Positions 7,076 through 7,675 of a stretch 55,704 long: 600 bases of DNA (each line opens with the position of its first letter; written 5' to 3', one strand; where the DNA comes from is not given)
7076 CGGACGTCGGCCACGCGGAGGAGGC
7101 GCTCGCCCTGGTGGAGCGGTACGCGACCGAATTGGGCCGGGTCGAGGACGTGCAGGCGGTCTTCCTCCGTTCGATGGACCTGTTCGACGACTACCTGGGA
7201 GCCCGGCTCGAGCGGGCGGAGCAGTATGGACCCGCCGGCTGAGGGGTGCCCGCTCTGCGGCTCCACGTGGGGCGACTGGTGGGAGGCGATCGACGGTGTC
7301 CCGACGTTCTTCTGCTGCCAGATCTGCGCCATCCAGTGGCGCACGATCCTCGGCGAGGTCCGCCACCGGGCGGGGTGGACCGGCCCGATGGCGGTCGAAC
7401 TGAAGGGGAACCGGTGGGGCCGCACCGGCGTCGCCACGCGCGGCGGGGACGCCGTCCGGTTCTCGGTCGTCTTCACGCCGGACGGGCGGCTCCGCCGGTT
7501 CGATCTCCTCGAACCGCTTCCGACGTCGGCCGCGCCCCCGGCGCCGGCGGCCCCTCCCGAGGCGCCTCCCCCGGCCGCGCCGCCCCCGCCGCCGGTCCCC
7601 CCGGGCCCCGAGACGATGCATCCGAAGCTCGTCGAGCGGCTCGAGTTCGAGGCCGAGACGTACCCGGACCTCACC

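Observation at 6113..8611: Uncharacterised three-gene operon: small CX3CH protein, heme-oxygenase-like iron enzyme, and a Zn-domain/esterase fusion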

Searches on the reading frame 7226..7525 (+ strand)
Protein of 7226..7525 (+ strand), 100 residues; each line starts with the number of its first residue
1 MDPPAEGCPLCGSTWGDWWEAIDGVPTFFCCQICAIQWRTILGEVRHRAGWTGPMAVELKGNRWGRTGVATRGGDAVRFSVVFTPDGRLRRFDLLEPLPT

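Call 26: find_homologous_proteins(query=A2, max_evalue=0.001)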
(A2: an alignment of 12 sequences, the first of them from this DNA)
Query A2 (12 sequences) (100 aa, profile of the alignment): 264 proteins with E <= 0.001 among 431 candidates; the best 120 are listed.
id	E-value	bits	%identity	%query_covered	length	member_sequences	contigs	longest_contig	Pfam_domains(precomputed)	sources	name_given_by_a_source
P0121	8.8e-41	156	49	97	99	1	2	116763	PF11494.14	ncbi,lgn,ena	-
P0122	8.7e-39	150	38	100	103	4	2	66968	PF11494.14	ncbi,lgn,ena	ncbi:MAG: TA0938 family protein [Thermoplasmata archaeon]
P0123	2.7e-38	148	41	92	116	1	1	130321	PF11494.14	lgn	-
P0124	5.8e-38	147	40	92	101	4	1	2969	PF11494.14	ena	-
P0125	8.9e-38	146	38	97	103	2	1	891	PF11494.14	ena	-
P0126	2.5e-37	145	41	100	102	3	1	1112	PF11494.14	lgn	-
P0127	2.7e-37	145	42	92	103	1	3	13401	PF11494.14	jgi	jgi:hypothetical protein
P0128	3.3e-37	145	36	100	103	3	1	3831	PF11494.14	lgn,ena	-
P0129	3.4e-37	144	44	97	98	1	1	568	PF11494.14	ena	-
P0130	4.0e-37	144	48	92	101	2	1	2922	PF11494.14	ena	-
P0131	4.1e-37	144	42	86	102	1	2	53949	PF11494.14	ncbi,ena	-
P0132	4.4e-37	144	40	91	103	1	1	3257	PF11494.14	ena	-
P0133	5.4e-37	144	41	92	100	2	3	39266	PF11494.14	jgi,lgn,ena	-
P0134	5.6e-37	144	39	95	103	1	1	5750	PF11494.14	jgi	jgi:putative zinc binding protein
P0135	5.9e-37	144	41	93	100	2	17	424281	PF11494.14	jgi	-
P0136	6.1e-37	144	37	100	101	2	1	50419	PF11494.14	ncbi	ncbi:MAG: TA0938 family protein [Thermoplasmata archaeon]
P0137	6.4e-37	144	40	100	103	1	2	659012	PF11494.14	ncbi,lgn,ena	-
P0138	6.7e-37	144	40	99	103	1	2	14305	PF11494.14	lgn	-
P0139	8.4e-37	143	44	90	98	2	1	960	PF11494.14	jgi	-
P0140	1.0e-36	143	44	93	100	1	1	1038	PF11494.14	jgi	jgi:Ta0938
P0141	1.1e-36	143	44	86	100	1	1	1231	PF11494.14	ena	-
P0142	1.1e-36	143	37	92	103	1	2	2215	PF11494.14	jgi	jgi:Ta0938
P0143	1.2e-36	143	43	97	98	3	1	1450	PF11494.14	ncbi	-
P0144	1.2e-36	143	40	99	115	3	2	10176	PF11494.14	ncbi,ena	ncbi:MAG: TA0938 family protein [Thermoplasmata archaeon]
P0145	1.2e-36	143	41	92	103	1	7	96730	PF11494.14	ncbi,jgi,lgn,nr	ncbi:MAG TPA: TA0938 family protein [Thermoplasmata archaeon]|nr:TA0938 family protein [Thermoplasma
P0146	1.6e-36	142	43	92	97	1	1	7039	PF11494.14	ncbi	-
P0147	1.7e-36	142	43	94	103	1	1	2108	PF11494.14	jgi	jgi:putative zinc binding protein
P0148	1.7e-36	142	38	86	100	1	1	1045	PF11494.14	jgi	jgi:Ta0938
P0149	2.0e-36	142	37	97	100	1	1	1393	PF11494.14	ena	-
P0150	2.0e-36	142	36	99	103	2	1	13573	PF11494.14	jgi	jgi:hypothetical protein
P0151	2.0e-36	142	43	99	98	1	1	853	PF11494.14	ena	-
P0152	2.3e-36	142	43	97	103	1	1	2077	PF11494.14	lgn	-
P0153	2.5e-36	142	47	91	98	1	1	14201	PF11494.14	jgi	jgi:hypothetical protein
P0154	2.7e-36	142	36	100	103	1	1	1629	PF11494.14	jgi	jgi:hypothetical protein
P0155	2.7e-36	142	42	93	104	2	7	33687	PF11494.14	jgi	jgi:hypothetical protein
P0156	2.8e-36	142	37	99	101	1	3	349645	PF11494.14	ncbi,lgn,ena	ncbi:MAG: TA0938 family protein [Thermoplasmata archaeon]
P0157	2.9e-36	142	46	89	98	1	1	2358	PF11494.14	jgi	jgi:Ta0938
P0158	3.8e-36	141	39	93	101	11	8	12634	PF11494.14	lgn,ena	-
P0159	3.8e-36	141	42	95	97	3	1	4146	PF11494.14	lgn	-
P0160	4.1e-36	141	43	93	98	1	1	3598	PF11494.14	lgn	-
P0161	4.4e-36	141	39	92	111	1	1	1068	PF11494.14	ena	-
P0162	4.5e-36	141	39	97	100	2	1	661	PF11494.14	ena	-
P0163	5.3e-36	141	41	91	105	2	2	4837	PF11494.14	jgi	jgi:Ta0938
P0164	5.4e-36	141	48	89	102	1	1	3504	PF11494.14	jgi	jgi:Ta0938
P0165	5.6e-36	141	36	92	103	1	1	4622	PF11494.14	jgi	jgi:putative zinc binding protein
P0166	5.7e-36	141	36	97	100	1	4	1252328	PF11494.14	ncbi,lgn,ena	ncbi:MAG: TA0938 family protein [Thermoplasmata archaeon]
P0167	6.1e-36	140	42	93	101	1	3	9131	PF11494.14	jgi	jgi:hypothetical protein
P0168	6.3e-36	140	41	97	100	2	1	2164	PF11494.14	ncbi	-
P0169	6.5e-36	140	43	95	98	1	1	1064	PF11494.14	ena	-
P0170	6.7e-36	140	41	100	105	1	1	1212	PF11494.14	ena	-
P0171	7.0e-36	140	40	92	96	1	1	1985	PF11494.14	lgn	-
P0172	7.1e-36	140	39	97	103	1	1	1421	PF11494.14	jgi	jgi:Ta0938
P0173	7.4e-36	140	42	100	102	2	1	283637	PF11494.14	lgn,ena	-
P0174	8.4e-36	140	36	95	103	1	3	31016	PF11494.14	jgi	jgi:hypothetical protein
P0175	8.6e-36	140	42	92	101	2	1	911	PF11494.14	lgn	-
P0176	9.0e-36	140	43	98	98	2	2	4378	PF11494.14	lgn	-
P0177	9.3e-36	140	38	93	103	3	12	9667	PF11494.14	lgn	-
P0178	9.7e-36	140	38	92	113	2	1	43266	PF11494.14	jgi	jgi:hypothetical protein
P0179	9.8e-36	140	40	97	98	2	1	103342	PF11494.14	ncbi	-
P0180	1.0e-35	140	40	96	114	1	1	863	PF11494.14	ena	-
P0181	1.2e-35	140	40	100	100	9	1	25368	PF11494.14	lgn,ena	-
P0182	1.2e-35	140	47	92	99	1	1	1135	PF11494.14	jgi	jgi:hypothetical protein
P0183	1.2e-35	140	39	87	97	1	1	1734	PF11494.14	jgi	jgi:putative zinc binding protein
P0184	1.4e-35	139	37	99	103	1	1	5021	PF11494.14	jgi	jgi:hypothetical protein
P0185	1.4e-35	139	42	92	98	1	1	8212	PF11494.14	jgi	jgi:hypothetical protein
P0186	1.4e-35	139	43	99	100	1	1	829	PF11494.14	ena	-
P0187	1.5e-35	139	39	99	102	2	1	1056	PF11494.14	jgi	jgi:hypothetical protein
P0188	1.5e-35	139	43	93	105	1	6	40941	PF11494.14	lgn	-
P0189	1.7e-35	139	39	97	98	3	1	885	PF11494.14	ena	-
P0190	1.7e-35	139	42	93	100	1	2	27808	PF11494.14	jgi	jgi:hypothetical protein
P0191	1.8e-35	139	43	91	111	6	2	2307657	PF11494.14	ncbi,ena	-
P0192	1.9e-35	139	41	97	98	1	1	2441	PF11494.14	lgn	-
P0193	2.0e-35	139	46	95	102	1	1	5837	PF11494.14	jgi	jgi:Ta0938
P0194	2.1e-35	139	35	97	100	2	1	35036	PF11494.14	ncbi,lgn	ncbi:MAG: TA0938 family protein [Thermoplasmata archaeon]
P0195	2.1e-35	139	42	95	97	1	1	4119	PF11494.14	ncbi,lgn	-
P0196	2.2e-35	139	34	92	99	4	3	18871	PF11494.14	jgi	-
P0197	2.3e-35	139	42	92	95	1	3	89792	PF11494.14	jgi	jgi:hypothetical protein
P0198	2.4e-35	139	39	89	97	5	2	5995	PF11494.14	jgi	jgi:hypothetical protein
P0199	2.6e-35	138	36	94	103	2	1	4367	PF11494.14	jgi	jgi:hypothetical protein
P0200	2.7e-35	138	41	93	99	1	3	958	PF11494.14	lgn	-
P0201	2.9e-35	138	41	92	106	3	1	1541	PF11494.14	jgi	-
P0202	3.2e-35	138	44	99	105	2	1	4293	PF11494.14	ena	-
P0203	3.5e-35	138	37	100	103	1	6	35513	PF11494.14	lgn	-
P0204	3.7e-35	138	37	91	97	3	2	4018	PF11494.14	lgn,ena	-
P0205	3.7e-35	138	42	97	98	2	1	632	PF11494.14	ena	-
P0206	4.5e-35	138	41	95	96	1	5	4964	PF11494.14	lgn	-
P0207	4.6e-35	138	37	91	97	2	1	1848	PF11494.14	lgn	-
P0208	4.7e-35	138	43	99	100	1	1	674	PF11494.14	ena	-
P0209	4.8e-35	138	44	89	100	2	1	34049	PF11494.14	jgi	-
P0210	5.2e-35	137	36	99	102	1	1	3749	PF11494.14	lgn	-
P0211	5.3e-35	137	42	93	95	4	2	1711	PF11494.14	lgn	-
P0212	6.2e-35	137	41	93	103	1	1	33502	PF11494.14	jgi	jgi:hypothetical protein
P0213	6.4e-35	137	42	93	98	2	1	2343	PF11494.14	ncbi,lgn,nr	ncbi:MAG: TA0938 family protein [Thermoplasmata archaeon]|nr:TA0938 family protein [Thermoplasmata a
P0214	6.5e-35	137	41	95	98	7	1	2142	PF11494.14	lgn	-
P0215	6.7e-35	137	38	97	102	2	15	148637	PF11494.14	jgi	-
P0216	6.7e-35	137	37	99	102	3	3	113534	PF11494.14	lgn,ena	-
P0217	7.4e-35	137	37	94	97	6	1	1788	PF11494.14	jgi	-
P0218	8.4e-35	137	40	93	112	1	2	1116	PF11494.14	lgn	-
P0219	8.6e-35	137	45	92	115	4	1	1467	PF11494.14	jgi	jgi:hypothetical protein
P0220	8.6e-35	137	43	93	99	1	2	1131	PF11494.14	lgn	-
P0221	9.5e-35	137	41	96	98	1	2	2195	PF11494.14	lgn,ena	-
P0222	1.0e-34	137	44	97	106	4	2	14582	PF11494.14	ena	-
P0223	1.0e-34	137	45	91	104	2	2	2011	PF11494.14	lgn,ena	-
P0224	1.1e-34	136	42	99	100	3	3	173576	PF11494.14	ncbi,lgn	ncbi:MAG: TA0938 family protein [Thermoplasmata archaeon]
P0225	1.1e-34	136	38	95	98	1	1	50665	PF11494.14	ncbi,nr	ncbi:MAG: TA0938 family protein [Thermoplasmata archaeon]|nr:TA0938 family protein [Thermoplasmata a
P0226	1.2e-34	136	37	97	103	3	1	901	PF11494.14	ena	-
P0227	1.2e-34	136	43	86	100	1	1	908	PF11494.14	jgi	-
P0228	1.5e-34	136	47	86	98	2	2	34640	PF11494.14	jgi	jgi:hypothetical protein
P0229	1.7e-34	136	38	97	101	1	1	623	PF11494.14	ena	-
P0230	1.9e-34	136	40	92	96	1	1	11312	PF11494.14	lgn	-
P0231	1.9e-34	136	37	97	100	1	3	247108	PF11494.14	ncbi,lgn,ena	-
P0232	2.0e-34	136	38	97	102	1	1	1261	PF11494.14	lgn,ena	-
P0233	2.0e-34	136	51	89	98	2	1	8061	PF11494.14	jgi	jgi:hypothetical protein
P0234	2.3e-34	135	42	92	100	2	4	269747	PF11494.14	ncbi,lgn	ncbi:MAG: TA0938 family protein [Thermoplasmata archaeon]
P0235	2.3e-34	135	37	100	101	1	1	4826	PF11494.14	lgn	-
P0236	2.4e-34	135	41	96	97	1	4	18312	PF11494.14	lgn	-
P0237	2.7e-34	135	42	95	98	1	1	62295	PF11494.14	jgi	jgi:Ta0938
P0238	2.8e-34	135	42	86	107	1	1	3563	PF11494.14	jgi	jgi:Ta0938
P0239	2.8e-34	135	41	92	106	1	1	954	PF11494.14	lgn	-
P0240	3.0e-34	135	41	92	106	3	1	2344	PF11494.14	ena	-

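Call 64: search_solved_structures(query=A4, max_evalue=1, show_alignments=1)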
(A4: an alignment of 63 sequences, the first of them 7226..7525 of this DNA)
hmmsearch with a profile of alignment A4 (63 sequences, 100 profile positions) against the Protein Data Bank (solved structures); distinct sequences matched with E-value up to 1: 6.
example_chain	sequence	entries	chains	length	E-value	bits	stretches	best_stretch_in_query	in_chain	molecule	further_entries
2fqh_A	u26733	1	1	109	3.8e-22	81.4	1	5-93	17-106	Hypothetical protein TA0938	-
8ut0_z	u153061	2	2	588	0.045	17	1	16-54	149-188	Cytoplasmic 60S subunit biogenesis factor REH1 (N-terminal 3xFLAG tag)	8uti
9nri_BV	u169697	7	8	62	0.13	15.6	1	13-60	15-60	Large ribosomal subunit protein eL24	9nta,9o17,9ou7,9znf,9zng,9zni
6qik_z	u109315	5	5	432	0.38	14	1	27-54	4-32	Cytoplasmic 60S subunit biogenesis factor REH1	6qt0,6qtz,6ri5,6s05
5eqj_B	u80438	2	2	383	0.61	13.4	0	25-72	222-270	tRNA (adenine(58)-N(1))-methyltransferase catalytic subunit TRM61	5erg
9d2f_L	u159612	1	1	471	0.78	13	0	11-79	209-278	Tetratricopeptide repeat protein 29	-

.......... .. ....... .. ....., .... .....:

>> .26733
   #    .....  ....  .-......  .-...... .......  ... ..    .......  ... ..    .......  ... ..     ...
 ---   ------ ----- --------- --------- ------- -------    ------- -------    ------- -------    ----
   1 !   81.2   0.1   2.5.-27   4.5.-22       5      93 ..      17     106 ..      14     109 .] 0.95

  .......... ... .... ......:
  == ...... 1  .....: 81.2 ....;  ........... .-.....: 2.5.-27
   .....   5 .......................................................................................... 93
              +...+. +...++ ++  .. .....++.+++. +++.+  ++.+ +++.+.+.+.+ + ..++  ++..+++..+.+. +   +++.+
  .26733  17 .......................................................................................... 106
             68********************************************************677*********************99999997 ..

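Call 65: predict_structure(alignment_id=A4)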
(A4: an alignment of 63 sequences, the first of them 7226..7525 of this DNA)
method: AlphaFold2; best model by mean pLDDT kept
length: 100 residues; sequences in the alignment: 63
mean_pLDDT: 89.9   pTM: 0.82
mean pLDDT of the five models: 89.9, 89.0, 88.8, 88.8, 88.4
residues with pLDDT >= 90: 81; 70-90: 10; 50-70: 5; < 50: 4
segments of 3 or more residues with pLDDT < 50: 1-4
pLDDT, mean of each block of 10 residues (from residue 1): 69 94 93 96 96 93 92 94 93 79
secondary structure, 60 per line:
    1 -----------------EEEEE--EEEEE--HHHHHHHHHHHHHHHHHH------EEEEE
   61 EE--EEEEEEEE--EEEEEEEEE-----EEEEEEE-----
elements in order: E18-22 E25-29 H32-49 E56-62 E65-72 E75-83 E89-95

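Call 67: search_protein_families(library=pfam, alignment_id=A4, max_evalue=10)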
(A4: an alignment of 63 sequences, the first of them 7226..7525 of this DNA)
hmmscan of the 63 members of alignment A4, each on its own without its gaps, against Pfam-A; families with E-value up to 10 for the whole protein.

A. member 1, window:7226-7525:+ (100 aa): 2 families
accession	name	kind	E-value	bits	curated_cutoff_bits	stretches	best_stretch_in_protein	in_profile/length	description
PF11494.13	Ta0938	-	8.6e-24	84.2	27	1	6-93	2-90/92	Ta0938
PF24859.1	FdhE_central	-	0.35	11.4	27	1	28-39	25-36/39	FdhE, central domain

B. families by the number of members that match (of 63 scanned): 24 families
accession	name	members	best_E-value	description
PF11494.13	Ta0938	63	9e-45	Ta0938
PF24273.1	TRASH_HVO_1752_C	62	9.9e-05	HVO_1752, C-terminal TRASH domain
PF24859.1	FdhE_central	29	0.0077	FdhE, central domain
PF04945.19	YHS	19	0.01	YHS domain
PF23811.1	DUF7183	9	0.052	Domain of unknown function (DUF7183)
PF08394.17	Arc_trans_TRASH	7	0.11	Archaeal TRASH domain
PF01674.24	Lipase_2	6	0.0022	Lipase (class 2)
PF25206.1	DUF7836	3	0.0014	Domain of unknown function (DUF7836)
PF05290.17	Baculo_IE-1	3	0.1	Baculovirus immediate-early protein (IE-0)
PF23228.1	zf_PCFS4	2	0.55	PCFS4 zinc finger domain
PF20268.4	SBDS_C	1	0.016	SBDS protein, C-terminal domain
PF01261.30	AP_endonuc_2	1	0.016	Xylose isomerase-like TIM barrel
PF22410.1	DnaG_helical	1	0.03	DNA primase DnaG, helical domain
PF09249.16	tRNA_NucTransf2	1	0.061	tRNA nucleotidyltransferase, second domain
PF19473.4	DUF6010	1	0.093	Family of unknown function (DUF6010)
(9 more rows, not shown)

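Call 68: fold_search(model_id=the predicted structure, library=pdb)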
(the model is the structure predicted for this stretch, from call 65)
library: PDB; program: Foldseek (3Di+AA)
matches with E <= 10: 395; with E <= 0.001: 0
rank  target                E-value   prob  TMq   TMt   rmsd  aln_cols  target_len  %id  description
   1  2xep_B                1.3e-01  0.87  0.41  0.12   5.8        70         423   18  Structural and mechanistic studies on a cephalosporin esterase from the clavulanic acid biosynthesis pathway (released 2011-06-29)
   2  9r0t_B                2.0e-01  0.33  0.31  0.30   9.8        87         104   15  De novo designed homodimeric NTF2-like protein with a hydrophobic pocket (released 2025-10-22)
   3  2xgn_B                2.4e-01  0.85  0.40  0.11   4.6        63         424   19  Structural and mechanistic studies on a cephalosporin esterase from the clavulanic acid biosynthesis pathway (released 2011-06-29)
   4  2xgn_A                2.4e-01  0.84  0.40  0.12   4.6        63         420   19  Structural and mechanistic studies on a cephalosporin esterase from the clavulanic acid biosynthesis pathway (released 2011-06-29)
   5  2w18                  2.9e-01  0.75  0.33  0.13   3.5        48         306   19  Crystal structure of the C-terminal WD40 domain of human PALB2 (released 2009-07-28)
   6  3nja_C                3.0e-01  0.09  0.19  0.17  16.4        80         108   12  The crystal structure of the PAS domain of a GGDEF family protein from Chromobacterium violaceum ATCC 12472. (released 2010-08-18)
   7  2xft_A                4.1e-01  0.72  0.40  0.12   4.6        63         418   19  Structural and mechanistic studies on a cephalosporin esterase from the clavulanic acid biosynthesis pathway (released 2011-06-29)
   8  4r80_A                4.1e-01  0.51  0.35  0.43   3.9        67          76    7  Crystal Structure of a De Novo Designed Beta Sheet Protein, Cystatin Fold, Northeast Structural Genomics Consortium (N (released 2014-09-24)
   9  5l33                  4.7e-01  0.16  0.28  0.27   9.2        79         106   16  Crystal structure of a de novo designed protein with curved beta-sheet (released 2017-01-25)
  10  9l35_A                5.0e-01  0.41  0.31  0.12   3.2        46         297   17  Crystal structure of C45G9.5 protein from Caenorhabditis elegans (released 2025-12-17)
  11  6l4i_A                6.0e-01  0.20  0.34  0.38   9.0        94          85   15  Monomeric structure of monellin loop1 mutant with QEPKG motif (released 2021-04-21)
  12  6wax_A                6.0e-01  0.18  0.25  0.24   8.4        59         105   14  C-terminal SH2 domain of p120RasGAP (released 2020-06-17)
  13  9r0t_A                6.0e-01  0.14  0.29  0.28  10.0        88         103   16  De novo designed homodimeric NTF2-like protein with a hydrophobic pocket (released 2025-10-22)
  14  3dxp                  6.4e-01  0.51  0.32  0.12   3.4        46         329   17  Crystal structure of a putative aminoglycoside phosphotransferase (reut_a1007) from ralstonia eutropha jmp134 at 2.32 A  (released 2008-08-12)
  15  6w40_A                6.4e-01  0.41  0.34  0.29   5.2        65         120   12  An enumerative algorithm for de novo design of proteins with diverse pocket structures (released 2020-04-08)
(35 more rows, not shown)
